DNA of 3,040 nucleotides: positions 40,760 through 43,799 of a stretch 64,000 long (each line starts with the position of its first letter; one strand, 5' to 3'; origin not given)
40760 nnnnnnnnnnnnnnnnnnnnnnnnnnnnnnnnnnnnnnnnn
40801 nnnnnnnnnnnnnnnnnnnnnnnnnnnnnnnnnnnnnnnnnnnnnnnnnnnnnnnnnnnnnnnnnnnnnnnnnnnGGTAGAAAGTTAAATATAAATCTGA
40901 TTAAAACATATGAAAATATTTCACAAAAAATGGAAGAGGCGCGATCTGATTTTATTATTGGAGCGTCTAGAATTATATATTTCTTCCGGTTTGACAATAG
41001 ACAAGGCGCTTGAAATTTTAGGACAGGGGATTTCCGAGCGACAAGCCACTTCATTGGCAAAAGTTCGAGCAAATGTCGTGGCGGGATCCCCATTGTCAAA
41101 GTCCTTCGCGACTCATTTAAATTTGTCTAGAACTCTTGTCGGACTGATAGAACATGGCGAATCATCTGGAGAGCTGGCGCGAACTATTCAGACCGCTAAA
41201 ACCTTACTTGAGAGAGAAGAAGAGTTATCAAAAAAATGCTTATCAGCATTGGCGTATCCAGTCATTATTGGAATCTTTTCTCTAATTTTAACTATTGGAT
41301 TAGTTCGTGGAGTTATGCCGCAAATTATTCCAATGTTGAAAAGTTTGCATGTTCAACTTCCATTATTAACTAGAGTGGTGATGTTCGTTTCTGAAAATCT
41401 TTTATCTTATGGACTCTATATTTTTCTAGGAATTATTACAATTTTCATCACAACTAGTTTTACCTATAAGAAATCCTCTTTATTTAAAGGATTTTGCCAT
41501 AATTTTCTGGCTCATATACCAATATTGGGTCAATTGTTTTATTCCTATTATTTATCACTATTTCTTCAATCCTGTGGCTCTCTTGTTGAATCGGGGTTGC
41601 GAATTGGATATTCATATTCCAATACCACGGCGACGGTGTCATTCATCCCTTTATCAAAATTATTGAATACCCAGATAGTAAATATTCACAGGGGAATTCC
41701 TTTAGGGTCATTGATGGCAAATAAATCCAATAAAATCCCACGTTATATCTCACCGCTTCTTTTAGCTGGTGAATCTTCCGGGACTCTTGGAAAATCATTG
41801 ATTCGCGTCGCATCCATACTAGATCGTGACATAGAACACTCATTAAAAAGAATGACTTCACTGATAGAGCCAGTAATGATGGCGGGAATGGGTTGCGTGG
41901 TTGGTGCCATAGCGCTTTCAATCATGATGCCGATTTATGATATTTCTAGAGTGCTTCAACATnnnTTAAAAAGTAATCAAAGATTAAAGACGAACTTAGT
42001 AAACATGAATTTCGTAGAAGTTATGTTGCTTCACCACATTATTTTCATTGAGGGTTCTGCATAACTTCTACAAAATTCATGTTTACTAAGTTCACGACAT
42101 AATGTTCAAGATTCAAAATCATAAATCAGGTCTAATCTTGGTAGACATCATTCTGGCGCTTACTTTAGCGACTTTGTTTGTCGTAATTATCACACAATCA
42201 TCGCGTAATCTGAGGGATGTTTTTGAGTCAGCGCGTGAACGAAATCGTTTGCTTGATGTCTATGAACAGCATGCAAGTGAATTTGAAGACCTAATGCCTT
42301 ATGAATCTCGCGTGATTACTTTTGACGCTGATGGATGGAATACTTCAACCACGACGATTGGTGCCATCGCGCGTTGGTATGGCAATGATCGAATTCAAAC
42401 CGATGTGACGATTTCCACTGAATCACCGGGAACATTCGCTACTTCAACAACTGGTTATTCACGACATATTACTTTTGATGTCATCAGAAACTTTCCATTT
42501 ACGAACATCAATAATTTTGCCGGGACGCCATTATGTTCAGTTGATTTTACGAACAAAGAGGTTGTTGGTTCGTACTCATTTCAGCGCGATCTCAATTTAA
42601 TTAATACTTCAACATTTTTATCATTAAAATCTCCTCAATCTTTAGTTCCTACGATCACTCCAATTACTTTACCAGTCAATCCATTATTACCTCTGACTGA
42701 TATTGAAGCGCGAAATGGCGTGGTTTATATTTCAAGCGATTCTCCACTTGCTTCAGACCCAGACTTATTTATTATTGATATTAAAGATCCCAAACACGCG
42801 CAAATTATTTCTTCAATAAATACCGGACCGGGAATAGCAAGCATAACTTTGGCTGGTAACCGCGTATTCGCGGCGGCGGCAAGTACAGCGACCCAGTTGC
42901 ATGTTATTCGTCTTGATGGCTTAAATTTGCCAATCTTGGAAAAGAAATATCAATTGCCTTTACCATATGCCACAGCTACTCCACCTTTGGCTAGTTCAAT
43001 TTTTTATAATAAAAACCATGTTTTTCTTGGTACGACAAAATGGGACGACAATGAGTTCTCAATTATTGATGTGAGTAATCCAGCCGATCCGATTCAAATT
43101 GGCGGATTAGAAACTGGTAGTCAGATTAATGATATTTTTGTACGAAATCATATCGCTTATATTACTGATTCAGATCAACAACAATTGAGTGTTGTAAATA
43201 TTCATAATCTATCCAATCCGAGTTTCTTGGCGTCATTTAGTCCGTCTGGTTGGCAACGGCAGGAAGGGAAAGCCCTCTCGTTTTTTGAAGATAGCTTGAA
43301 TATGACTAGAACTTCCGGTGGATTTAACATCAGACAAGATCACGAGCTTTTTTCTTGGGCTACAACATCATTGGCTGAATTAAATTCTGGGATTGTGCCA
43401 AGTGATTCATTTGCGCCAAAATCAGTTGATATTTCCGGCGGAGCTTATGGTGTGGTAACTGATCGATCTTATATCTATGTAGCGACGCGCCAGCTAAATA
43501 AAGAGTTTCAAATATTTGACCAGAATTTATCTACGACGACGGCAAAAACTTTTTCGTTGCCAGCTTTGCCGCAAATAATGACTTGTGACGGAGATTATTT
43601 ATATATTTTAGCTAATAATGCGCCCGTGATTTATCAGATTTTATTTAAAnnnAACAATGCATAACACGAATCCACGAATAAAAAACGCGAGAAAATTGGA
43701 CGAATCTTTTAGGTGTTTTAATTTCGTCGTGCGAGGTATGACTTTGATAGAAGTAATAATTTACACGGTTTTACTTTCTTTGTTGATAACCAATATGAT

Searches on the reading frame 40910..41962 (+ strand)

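Call 12: search_protein_families(library=pfam, proteins=[window:40910-41962:+], max_evalue=0.001)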
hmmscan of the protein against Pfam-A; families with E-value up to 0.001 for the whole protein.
window:40910-41962:+ (351 aa): 2 families
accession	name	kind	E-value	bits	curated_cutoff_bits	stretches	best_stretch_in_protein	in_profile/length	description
PF00482.28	T2SSF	-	3.8e-35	121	25.2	2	20-135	5-123/125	Type II secretion system (T2SS), protein F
PF06055.17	ExoD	-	0.00016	21.6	23.8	0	268-342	67-138/180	Exopolysaccharide synthesis, ExoD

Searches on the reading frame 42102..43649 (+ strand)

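Call 12: search_protein_families(library=pfam, proteins=[window:42102-43649:+], max_evalue=0.001)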
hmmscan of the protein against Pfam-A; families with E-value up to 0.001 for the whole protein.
window:42102-43649:+ (516 aa): 1 family
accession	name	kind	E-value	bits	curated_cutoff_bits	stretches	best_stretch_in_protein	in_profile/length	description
PF08309.17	LVIVD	-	5.4e-05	22.9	20.2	0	316-334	20-38/42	LVIVD repeat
